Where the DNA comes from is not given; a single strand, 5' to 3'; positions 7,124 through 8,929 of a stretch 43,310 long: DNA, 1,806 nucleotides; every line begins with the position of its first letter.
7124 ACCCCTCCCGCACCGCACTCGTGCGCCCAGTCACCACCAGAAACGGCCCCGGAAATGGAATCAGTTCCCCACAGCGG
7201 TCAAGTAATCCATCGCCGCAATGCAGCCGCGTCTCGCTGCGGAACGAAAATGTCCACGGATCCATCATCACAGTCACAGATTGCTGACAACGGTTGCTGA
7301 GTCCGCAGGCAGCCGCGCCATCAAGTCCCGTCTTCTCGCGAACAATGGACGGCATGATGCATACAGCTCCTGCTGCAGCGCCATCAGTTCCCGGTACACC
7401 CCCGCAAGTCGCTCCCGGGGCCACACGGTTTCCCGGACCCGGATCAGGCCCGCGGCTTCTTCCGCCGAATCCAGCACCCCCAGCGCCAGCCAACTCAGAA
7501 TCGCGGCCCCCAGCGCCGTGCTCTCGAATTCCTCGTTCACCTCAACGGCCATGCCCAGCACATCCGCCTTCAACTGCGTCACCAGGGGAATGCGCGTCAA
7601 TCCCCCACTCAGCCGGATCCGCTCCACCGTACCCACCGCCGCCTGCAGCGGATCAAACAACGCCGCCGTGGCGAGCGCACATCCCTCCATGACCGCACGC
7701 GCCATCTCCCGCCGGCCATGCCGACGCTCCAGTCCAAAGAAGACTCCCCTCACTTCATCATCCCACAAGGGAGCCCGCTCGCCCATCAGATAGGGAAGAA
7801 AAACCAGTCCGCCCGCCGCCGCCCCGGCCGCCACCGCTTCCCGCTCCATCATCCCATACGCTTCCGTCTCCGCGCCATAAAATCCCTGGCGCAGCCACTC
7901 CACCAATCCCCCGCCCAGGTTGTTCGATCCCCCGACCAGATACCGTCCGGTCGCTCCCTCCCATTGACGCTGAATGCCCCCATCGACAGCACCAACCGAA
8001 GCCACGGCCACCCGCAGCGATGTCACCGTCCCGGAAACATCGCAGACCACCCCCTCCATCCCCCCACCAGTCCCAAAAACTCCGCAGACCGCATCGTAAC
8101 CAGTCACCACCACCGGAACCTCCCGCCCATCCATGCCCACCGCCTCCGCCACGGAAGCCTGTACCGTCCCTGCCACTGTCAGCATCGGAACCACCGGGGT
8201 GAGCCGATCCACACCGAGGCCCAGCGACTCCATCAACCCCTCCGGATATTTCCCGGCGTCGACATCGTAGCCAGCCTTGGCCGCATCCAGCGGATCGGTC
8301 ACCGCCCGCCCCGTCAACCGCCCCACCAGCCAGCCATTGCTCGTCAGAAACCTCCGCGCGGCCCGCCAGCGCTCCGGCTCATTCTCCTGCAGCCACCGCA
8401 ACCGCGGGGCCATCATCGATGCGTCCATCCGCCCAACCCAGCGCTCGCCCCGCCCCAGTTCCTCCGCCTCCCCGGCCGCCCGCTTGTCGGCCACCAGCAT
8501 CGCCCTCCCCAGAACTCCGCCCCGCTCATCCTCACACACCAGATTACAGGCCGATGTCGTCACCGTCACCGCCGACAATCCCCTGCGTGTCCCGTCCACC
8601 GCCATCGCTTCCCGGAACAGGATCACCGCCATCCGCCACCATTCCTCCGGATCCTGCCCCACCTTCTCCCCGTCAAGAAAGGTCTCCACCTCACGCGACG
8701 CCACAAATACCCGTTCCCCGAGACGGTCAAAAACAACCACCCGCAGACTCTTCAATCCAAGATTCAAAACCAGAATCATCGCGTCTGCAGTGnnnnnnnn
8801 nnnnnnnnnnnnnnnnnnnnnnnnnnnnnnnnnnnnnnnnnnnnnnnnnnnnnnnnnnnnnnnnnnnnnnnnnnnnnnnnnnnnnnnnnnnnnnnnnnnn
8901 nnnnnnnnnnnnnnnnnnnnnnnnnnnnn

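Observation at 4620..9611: Self-contained five-gene operon that reads like a Kennedy-type pathway with an FGGY sugar/polyol kinase, an aldolase and an Fe-ADH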

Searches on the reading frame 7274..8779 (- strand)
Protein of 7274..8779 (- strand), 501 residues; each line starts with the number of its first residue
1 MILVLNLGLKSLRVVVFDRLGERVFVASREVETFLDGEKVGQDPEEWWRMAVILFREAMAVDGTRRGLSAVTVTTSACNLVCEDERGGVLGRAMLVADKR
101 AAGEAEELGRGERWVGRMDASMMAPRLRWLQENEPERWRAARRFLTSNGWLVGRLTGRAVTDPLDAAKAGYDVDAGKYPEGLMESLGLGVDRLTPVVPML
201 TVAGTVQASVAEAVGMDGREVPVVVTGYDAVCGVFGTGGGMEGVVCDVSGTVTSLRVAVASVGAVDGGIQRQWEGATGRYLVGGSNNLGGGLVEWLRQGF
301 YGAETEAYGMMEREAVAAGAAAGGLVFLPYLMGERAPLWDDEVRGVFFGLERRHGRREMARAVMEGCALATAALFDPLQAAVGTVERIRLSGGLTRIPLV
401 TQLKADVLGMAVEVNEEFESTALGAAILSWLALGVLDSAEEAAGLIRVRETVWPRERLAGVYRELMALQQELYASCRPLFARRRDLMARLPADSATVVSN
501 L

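Call 3: search_protein_families(library=pfam, proteins=[window:7274-8779:-], max_evalue=0.01)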
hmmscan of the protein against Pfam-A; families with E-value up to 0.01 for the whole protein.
window:7274-8779:- (501 aa): 2 families
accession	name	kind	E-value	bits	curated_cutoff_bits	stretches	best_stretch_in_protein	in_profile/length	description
PF02782.22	FGGY_C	-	6.7e-34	117.9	27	1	276-430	34-195/198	FGGY family of carbohydrate kinases, C-terminal domain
PF00370.27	FGGY_N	-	4.7e-29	102.1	28.8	1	1-236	1-245/245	FGGY family of carbohydrate kinases, N-terminal domain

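Call 6: search_protein_families(library=ncbifam, proteins=[window:7274-8779:-], max_evalue=0.001)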
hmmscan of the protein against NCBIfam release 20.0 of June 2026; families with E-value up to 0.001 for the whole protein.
window:7274-8779:- (501 aa): 11 families
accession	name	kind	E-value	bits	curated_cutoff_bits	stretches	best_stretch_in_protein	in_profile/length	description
TIGR01312.1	XylB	equivalog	1.1e-55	189.1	380.25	1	6-473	4-480/481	xylulokinase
TIGR01314.1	gntK_FGGY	equivalog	1.4e-49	169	648.55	1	3-472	3-489/505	gluconokinase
TIGR01311.1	glycerol_kin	equivalog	1.2e-37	129.4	590.35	1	2-450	3-468/496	glycerol kinase GlpK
NF000756.0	PRK00047.1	subfamily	1.3e-35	122.7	498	1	2-450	7-469/502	glycerol kinase GlpK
NF011601.0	PRK15027.1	equivalog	3.2e-32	111.6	912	2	315-480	317-483/484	xylulokinase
TIGR02628.1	fuculo_kin_coli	equivalog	2e-30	106.2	470.9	1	126-448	136-457/465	L-fuculokinase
NF008187.0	PRK10939.1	equivalog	4.4e-27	94.9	528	2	2-251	6-266/521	autoinducer-2 kinase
NF003154.0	PRK04123.1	equivalog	1.9e-25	89.6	428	1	112-473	148-534/554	ribulokinase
TIGR01315.1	5C_CHO_kinase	subfamily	1e-20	74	408.7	1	318-459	374-519/541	FGGY family pentulose kinase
TIGR01234.1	L-ribulokinase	equivalog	1.5e-17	63.6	583.25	1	112-474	147-528/536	ribulokinase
TIGR02627.1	rhamnulo_kin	equivalog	2.7e-05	23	527.95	0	357-446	359-448/454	rhamnulokinase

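Call 12: search_solved_structures(query=window:7274-8779:-, max_evalue=1e-10)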
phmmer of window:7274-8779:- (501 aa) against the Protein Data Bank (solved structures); distinct sequences matched with E-value up to 1e-10: 37.
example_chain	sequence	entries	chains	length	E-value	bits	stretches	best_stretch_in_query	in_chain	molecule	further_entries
3gbt_A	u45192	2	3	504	1.3e-34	123.1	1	4-473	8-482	Gluconate kinase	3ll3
2itm_A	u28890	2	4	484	5e-30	108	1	3-480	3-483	Xylulose kinase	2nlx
2zf5_O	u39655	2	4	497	3.2e-29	105.3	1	2-450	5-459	Glycerol kinase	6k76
6k78_B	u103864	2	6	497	3.6e-29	105.2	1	2-450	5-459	Glycerol kinase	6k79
3ifr_A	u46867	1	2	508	3.9e-29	105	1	5-485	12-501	Carbohydrate kinase, FGGY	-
6k78_A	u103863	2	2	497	5.1e-29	104.7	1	2-450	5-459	Glycerol kinase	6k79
6ude_A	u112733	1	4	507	3.4e-28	102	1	1-456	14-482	Glycerol kinase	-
3g25_A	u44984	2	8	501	7.9e-28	100.7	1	2-454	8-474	Glycerol kinase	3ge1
3d7e_O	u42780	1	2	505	1.1e-27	100.3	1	2-445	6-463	Glycerol kinase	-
3h45_X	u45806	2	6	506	1.8e-27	99.6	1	2-445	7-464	Glycerol kinase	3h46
1xup_O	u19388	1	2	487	1.9e-27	99.5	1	2-445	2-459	Glycerol kinase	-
1r59_O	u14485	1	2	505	2.1e-27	99.3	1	2-445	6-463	Glycerol kinase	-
3h3n_X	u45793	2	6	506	2.3e-27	99.2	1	2-445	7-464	Glycerol kinase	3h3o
3flc_O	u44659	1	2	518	2.5e-27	99.1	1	2-445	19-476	Glycerol kinase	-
2dpn_A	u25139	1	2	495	7e-26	94.3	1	2-455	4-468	Glycerol kinase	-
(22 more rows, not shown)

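Call 28: find_homologous_proteins(query=window:7274-8779:-, max_evalue=1e-20)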
Query window:7274-8779:- (501 aa): 1083 proteins with E <= 1e-20 among 8000 candidates; the best 120 are listed.
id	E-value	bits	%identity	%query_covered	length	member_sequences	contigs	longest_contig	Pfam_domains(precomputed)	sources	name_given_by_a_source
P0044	0.0e+0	1035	95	100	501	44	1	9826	PF00370.28,PF02782.23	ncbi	ncbi:MAG: xylulokinase [Verrucomicrobiota bacterium]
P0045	7.9e-212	722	88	76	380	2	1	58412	PF00370.28,PF02782.23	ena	-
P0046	7.1e-160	551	50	100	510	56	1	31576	PF00370.28,PF02782.23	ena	-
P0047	1.8e-154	533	52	100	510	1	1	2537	PF00370.28,PF02782.23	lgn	-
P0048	9.5e-154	531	53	100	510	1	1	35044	PF00370.28,PF02782.23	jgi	-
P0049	5.3e-150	519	51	100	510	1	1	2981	PF00370.28,PF02782.23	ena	-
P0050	2.2e-149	517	51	100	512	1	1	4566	PF00370.28,PF02782.23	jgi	jgi:sugar (pentulose or hexulose) kinase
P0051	2.8e-147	510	51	100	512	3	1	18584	PF00370.28,PF02782.23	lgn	-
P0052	4.1e-147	509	51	100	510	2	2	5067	PF00370.28,PF02782.23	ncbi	-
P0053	5.1e-147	509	50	100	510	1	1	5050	PF00370.28,PF02782.23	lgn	-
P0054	3.0e-146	506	51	100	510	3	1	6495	PF00370.28,PF02782.23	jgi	jgi:sugar (pentulose or hexulose) kinase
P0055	4.6e-146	506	50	100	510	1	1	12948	PF00370.28,PF02782.23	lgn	-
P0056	5.4e-144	499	49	100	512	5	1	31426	PF00370.28,PF02782.23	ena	-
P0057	6.5e-144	499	48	96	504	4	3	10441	PF00370.28,PF02782.23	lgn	-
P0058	7.0e-144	498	50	100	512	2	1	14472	PF00370.28,PF02782.23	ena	-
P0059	4.4e-143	496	49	100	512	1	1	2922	PF00370.28,PF02782.23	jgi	jgi:sugar (pentulose or hexulose) kinase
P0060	1.2e-142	494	49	100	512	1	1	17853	PF00370.28,PF02782.23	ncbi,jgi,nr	ncbi:MAG TPA: FGGY-family carbohydrate kinase [Verrucomicrobiales bacterium]|jgi:xylulokinase|nr:FGG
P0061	2.6e-142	493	50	100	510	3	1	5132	PF00370.28,PF02782.23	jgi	jgi:sugar (pentulose or hexulose) kinase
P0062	2.9e-142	493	48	100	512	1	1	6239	PF00370.28,PF02782.23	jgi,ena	-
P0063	3.0e-140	486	48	100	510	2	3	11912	PF00370.28,PF02782.23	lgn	-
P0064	4.0e-139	483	45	100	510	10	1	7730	PF00370.28,PF02782.23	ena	-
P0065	2.0e-132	461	47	100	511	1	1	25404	PF00370.28,PF02782.23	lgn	-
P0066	4.8e-131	456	45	96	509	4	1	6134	PF00370.28,PF02782.23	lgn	-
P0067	5.0e-131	456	47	100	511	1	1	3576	PF00370.28,PF02782.23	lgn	-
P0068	1.6e-130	454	48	100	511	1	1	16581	PF00370.28,PF02782.23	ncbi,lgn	-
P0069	1.1e-119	419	42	100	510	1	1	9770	PF00370.28,PF02782.23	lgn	-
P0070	1.7e-117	411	43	100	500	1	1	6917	PF00370.28,PF02782.23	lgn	-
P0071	2.3e-116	408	43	100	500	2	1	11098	PF00370.28,PF02782.23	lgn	-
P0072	2.4e-115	404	41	100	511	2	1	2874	PF00370.28,PF02782.23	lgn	-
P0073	2.5e-114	401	43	100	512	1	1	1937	PF00370.28,PF02782.23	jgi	-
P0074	1.5e-112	395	44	100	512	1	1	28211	PF00370.28,PF02782.23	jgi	-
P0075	1.7e-112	395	42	100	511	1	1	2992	PF00370.28,PF02782.23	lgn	-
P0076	3.9e-112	394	42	100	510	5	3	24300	PF00370.28,PF02782.23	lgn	-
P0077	4.0e-112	394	42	100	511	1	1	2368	PF00370.28,PF02782.23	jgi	jgi:xylulokinase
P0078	6.0e-112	393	40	97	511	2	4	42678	PF00370.28,PF02782.23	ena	-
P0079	3.2e-111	391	41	100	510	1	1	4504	PF00370.28,PF02782.23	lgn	-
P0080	3.4e-111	391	42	100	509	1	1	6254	PF00370.28,PF02782.23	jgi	jgi:sugar (pentulose or hexulose) kinase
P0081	4.4e-111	390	41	100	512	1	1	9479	PF00370.28,PF02782.23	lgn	-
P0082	1.1e-110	389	40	98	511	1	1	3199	PF00370.28,PF02782.23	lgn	-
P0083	2.2e-110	388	41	100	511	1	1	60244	PF00370.28,PF02782.23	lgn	-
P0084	2.9e-110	388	41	100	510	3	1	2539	PF00370.28,PF02782.23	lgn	-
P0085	2.9e-110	388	40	100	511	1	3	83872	PF00370.28,PF02782.23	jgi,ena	-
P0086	2.9e-110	388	42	97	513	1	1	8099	PF00370.28,PF02782.23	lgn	-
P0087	9.0e-110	386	37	100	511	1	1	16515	PF00370.28,PF02782.23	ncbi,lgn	-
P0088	1.2e-109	385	44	100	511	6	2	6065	PF00370.28,PF02782.23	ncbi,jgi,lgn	jgi:sugar (pentulose or hexulose) kinase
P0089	1.7e-109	385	38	100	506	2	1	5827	PF00370.28,PF02782.23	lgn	-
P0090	1.7e-109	385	38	100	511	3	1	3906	PF00370.28,PF02782.23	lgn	-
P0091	2.8e-109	384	43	97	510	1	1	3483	PF00370.28,PF02782.23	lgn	-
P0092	6.7e-109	383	40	100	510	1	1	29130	PF00370.28,PF02782.23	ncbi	-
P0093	2.3e-108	381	42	97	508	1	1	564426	PF00370.28,PF02782.23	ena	-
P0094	3.4e-108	381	40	100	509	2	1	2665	PF00370.28,PF02782.23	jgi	jgi:sugar (pentulose or hexulose) kinase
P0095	6.0e-108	380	40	97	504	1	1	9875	PF00370.28,PF02782.23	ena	-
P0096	7.3e-108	380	43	97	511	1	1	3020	PF00370.28,PF02782.23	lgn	-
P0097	8.3e-108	379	41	98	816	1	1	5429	PF00370.28,PF02782.23,PF25137.1,PF00465.26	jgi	-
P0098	5.6e-107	377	41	100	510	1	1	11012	PF00370.28,PF02782.23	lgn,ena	-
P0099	5.8e-107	377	40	100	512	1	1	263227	PF00370.28,PF02782.23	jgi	jgi:sugar (pentulose or hexulose) kinase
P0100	9.1e-107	376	42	100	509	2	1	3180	PF00370.28,PF02782.23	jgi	-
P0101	1.1e-106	376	41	97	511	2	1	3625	PF00370.28,PF02782.23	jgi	jgi:xylulokinase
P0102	2.4e-106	375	38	100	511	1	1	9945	PF00370.28,PF02782.23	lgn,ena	-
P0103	2.6e-106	374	42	100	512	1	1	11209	PF00370.28,PF02782.23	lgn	-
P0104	2.9e-106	374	43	97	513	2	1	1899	PF00370.28,PF02782.23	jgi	jgi:xylulokinase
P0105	3.5e-106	374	42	100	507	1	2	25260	PF00370.28,PF02782.23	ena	-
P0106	4.0e-106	374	39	100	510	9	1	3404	PF00370.28,PF02782.23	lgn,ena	-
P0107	4.9e-106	374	41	100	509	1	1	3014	PF00370.28,PF02782.23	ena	-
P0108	5.0e-106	374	39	100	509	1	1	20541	PF00370.28,PF02782.23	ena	-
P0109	5.8e-106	373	40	100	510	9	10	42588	PF00370.28,PF02782.23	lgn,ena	-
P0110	1.3e-105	372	42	97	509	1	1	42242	PF00370.28,PF02782.23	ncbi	-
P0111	1.6e-105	372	40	100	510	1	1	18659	PF00370.28,PF02782.23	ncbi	-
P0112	2.0e-105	372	42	97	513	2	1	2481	PF00370.28,PF02782.23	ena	-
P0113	2.4e-105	371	40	100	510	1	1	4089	PF00370.28,PF02782.23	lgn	-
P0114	3.6e-105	371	38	100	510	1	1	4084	PF00370.28,PF02782.23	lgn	-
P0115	5.7e-105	370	41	100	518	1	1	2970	PF00370.28,PF02782.23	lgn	-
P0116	9.3e-105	369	39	100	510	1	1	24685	PF00370.28,PF02782.23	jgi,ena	-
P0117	2.0e-104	368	39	94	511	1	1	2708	PF00370.28,PF02782.23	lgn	-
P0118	2.0e-104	368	42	97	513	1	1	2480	PF00370.28,PF02782.23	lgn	-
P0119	2.5e-104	368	38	100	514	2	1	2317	PF00370.28,PF02782.23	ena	-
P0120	3.9e-104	367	40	100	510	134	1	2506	PF00370.28,PF02782.23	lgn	-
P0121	4.1e-104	367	42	100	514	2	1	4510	PF00370.28,PF02782.23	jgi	jgi:xylulokinase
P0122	1.1e-103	366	43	97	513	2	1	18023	PF00370.28,PF02782.23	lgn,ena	-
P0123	1.5e-103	365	41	97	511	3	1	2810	PF00370.28,PF02782.23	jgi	jgi:xylulokinase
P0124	1.6e-103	365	39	97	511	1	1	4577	PF00370.28,PF02782.23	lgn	-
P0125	2.1e-103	365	39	100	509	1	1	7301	PF00370.28,PF02782.23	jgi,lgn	-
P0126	3.7e-103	364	39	100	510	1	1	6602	PF00370.28,PF02782.23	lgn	-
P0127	5.0e-103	364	38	98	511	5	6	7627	PF00370.28,PF02782.23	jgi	jgi:sugar (pentulose or hexulose) kinase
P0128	6.0e-103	363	40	100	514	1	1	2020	PF00370.28,PF02782.23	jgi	jgi:xylulokinase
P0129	6.7e-103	363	40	100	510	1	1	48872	PF00370.28,PF02782.23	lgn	-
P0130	9.0e-103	363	39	100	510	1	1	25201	PF00370.28,PF02782.23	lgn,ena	-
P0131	1.1e-102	363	39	100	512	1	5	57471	PF00370.28,PF02782.23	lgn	-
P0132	1.5e-102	362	38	100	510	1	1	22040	PF00370.28,PF02782.23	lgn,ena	-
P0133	1.5e-102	362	38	97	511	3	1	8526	PF00370.28,PF02782.23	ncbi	ncbi:FGGY-family carbohydrate kinase [Vibrio breoganii]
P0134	1.7e-102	362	38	100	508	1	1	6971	PF00370.28,PF02782.23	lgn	-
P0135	1.7e-102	362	39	100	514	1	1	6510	PF00370.28,PF02782.23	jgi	jgi:xylulokinase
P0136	1.7e-102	362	42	97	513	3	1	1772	PF00370.28,PF02782.23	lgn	-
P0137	1.8e-102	362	39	100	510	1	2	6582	PF00370.28,PF02782.23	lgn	-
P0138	2.1e-102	362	43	97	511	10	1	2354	PF00370.28,PF02782.23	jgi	-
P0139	2.5e-102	361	38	100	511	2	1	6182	PF00370.28,PF02782.23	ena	-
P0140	3.0e-102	361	40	97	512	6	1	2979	PF00370.28,PF02782.23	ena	-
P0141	3.0e-102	361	42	97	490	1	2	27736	PF00370.28,PF02782.23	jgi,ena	-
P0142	4.4e-102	361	39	100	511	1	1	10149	PF00370.28,PF02782.23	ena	-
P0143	5.0e-102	360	41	97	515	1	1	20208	PF00370.28,PF02782.23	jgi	jgi:xylulokinase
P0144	5.8e-102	360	38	100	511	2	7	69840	PF00370.28,PF02782.23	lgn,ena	-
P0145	6.7e-102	360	42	97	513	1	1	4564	PF00370.28,PF02782.23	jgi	jgi:xylulokinase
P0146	6.8e-102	360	42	96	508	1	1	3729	PF00370.28,PF02782.23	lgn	-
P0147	6.9e-102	360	39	94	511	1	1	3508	PF00370.28,PF02782.23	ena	-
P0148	7.2e-102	360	39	100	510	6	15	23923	PF00370.28,PF02782.23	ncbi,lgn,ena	ncbi:MAG: hypothetical protein K1W22_11015 [Lachnospiraceae bacterium]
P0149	7.3e-102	360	41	97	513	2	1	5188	PF00370.28,PF02782.23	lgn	-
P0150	7.8e-102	360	41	97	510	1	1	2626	PF00370.28,PF02782.23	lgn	-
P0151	8.6e-102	360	37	97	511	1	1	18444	PF00370.28,PF02782.23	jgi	-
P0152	1.2e-101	359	37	98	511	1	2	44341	PF00370.28,PF02782.23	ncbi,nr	ncbi:FGGY-family carbohydrate kinase [Pseudomonadales bacterium]|nr:FGGY-family carbohydrate kinase 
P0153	1.3e-101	359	42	97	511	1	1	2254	PF00370.28,PF02782.23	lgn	-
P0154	1.6e-101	359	39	100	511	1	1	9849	PF00370.28,PF02782.23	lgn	-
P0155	8.1e-101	356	38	97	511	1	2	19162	PF00370.28,PF02782.23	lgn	-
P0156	8.5e-101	356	40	100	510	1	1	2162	PF00370.28,PF02782.23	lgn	-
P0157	1.2e-100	356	39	100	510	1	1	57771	PF00370.28,PF02782.23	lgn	-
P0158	1.6e-100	355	41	97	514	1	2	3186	PF00370.28,PF02782.23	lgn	-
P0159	2.6e-100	355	41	97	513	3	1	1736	PF00370.28,PF02782.23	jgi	jgi:sugar (pentulose or hexulose) kinase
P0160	3.0e-100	355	36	100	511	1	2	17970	PF00370.28,PF02782.23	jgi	jgi:sugar (pentulose or hexulose) kinase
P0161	3.0e-100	355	38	100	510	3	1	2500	PF00370.28,PF02782.23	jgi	jgi:xylulokinase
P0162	3.0e-100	354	37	100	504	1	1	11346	PF00370.28,PF02782.23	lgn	-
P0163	3.4e-100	354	36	100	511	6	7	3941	PF00370.28,PF02782.23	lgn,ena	-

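Call 29: find_encoding_contigs(protein=P0133, flank=9000, max_places=1)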
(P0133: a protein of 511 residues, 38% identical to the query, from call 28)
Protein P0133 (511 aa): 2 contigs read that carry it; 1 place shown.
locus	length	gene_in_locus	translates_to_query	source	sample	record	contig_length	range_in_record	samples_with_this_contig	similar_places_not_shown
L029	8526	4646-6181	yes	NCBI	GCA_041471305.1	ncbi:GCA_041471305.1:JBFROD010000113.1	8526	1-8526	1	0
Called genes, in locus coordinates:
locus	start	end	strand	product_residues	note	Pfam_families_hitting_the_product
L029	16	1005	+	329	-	PF01073:3Beta_HSD, PF01370:Epimerase, PF02719:Polysacc_synt_2, PF04321:RmlD_sub_bind, PF13460:NAD_binding_10 (weak), PF16363:GDP_Man_Dehyd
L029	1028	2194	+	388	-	PF03721:UDPG_MGDP_dh_N, PF00984:UDPG_MGDP_dh, PF03720:UDPG_MGDP_dh_C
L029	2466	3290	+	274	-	PF00483:NTP_transferase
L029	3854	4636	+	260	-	PF01116:F_bP_aldolase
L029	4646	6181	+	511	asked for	PF00370:FGGY_N, PF02782:FGGY_C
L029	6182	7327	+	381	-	PF00465:Fe-ADH, PF13685:Fe-ADH_2, PF25137:ADH_Fe_C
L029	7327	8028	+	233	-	PF00483:NTP_transferase (weak), PF01128:IspD, PF12804:NTP_transf_3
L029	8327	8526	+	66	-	PF01527:HTH_Tnp_1, PF13384:HTH_23 (weak)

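Call 30: find_encoding_contigs(protein=P0148, flank=9000, max_places=1)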
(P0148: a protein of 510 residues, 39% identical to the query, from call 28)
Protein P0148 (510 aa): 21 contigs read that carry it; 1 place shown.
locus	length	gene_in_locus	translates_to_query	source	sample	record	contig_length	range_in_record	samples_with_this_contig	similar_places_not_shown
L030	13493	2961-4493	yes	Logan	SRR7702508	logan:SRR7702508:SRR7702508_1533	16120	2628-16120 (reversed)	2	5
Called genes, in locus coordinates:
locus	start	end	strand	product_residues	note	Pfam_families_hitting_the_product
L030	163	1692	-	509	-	PF04932:Wzy_C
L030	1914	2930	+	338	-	-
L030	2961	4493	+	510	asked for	PF00370:FGGY_N, PF02782:FGGY_C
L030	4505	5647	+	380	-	PF00465:Fe-ADH, PF25137:ADH_Fe_C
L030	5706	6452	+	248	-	PF00483:NTP_transferase, PF12804:NTP_transf_3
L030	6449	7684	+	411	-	PF04464:Glyphos_transf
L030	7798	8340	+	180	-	-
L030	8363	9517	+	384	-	-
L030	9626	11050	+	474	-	PF22674:C2185-like_N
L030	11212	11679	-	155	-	PF13358:DDE_3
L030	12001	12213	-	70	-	-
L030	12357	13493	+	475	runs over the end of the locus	PF00294:PfkB, PF08543:Phos_pyr_kin, PF01467:CTP_transf_like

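Call 31: find_encoding_contigs(protein=P0152, flank=9000, max_places=1)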
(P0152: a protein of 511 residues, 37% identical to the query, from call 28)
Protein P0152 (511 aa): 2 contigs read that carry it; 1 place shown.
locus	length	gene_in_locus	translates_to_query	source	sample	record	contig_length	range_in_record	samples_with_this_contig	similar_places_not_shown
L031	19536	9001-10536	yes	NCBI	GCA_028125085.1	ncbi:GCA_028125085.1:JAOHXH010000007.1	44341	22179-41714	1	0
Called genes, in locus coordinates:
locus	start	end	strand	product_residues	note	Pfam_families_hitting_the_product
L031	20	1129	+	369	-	PF13692:Glyco_trans_1_4, PF00534:Glycos_transf_1 (weak)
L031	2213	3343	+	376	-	PF00534:Glycos_transf_1, PF13692:Glyco_trans_1_4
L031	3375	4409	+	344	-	PF01073:3Beta_HSD, PF01370:Epimerase, PF02719:Polysacc_synt_2, PF04321:RmlD_sub_bind, PF05368:NmrA, PF13460:NAD_binding_10, PF16363:GDP_Man_Dehyd, PF08485:Polysacc_syn_2C, +1 more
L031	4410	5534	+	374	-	PF01370:Epimerase, PF16363:GDP_Man_Dehyd (faint), PF07993:NAD_binding_4 (weak), PF14667:Polysacc_synt_C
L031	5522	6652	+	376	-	PF02350:Epimerase_2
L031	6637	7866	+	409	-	PF00534:Glycos_transf_1, PF13692:Glyco_trans_1_4 (weak)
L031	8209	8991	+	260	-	PF01116:F_bP_aldolase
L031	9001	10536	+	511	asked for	PF00370:FGGY_N, PF02782:FGGY_C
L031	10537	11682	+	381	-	PF00465:Fe-ADH, PF13685:Fe-ADH_2 (weak), PF25137:ADH_Fe_C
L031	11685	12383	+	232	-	PF00483:NTP_transferase, PF01128:IspD (weak), PF12804:NTP_transf_3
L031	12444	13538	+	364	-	PF04464:Glyphos_transf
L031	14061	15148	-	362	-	PF01527:HTH_Tnp_1, PF13518:HTH_28 (faint), PF00665:rve, PF13683:rve_3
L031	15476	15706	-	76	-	PF09834:DUF2061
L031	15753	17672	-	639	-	PF00009:GTP_EFTU, PF01926:MMR_HSR1 (faint), PF13555:AAA_29 (faint), PF22594:GTP-eEF1A_C, PF01583:APS_kinase, PF13671:AAA_33 (weak)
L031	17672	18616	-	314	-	PF01507:PAPS_reduct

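Call 32: find_encoding_contigs(protein=P0097, flank=9000, max_places=1)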
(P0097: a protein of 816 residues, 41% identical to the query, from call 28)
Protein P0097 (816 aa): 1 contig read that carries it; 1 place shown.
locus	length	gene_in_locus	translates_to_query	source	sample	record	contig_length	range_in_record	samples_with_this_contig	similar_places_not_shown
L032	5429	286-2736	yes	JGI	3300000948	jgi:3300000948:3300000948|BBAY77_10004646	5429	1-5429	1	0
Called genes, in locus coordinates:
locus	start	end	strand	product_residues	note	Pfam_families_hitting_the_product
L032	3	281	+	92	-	?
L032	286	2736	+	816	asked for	PF00370:FGGY_N, PF02782:FGGY_C, PF00465:Fe-ADH, PF25137:ADH_Fe_C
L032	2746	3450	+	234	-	PF00483:NTP_transferase, PF01128:IspD, PF12804:NTP_transf_3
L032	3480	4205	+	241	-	PF01066:CDP-OH_P_transf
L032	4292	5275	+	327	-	PF00294:PfkB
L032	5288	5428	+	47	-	?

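Call 41: search_dna_similar(query=window:7274-8779:-, collection=plasmids, mode=protein, max_rows=15, max_evalue=1e-40)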
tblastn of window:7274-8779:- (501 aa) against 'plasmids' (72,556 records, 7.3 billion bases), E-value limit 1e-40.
No match.
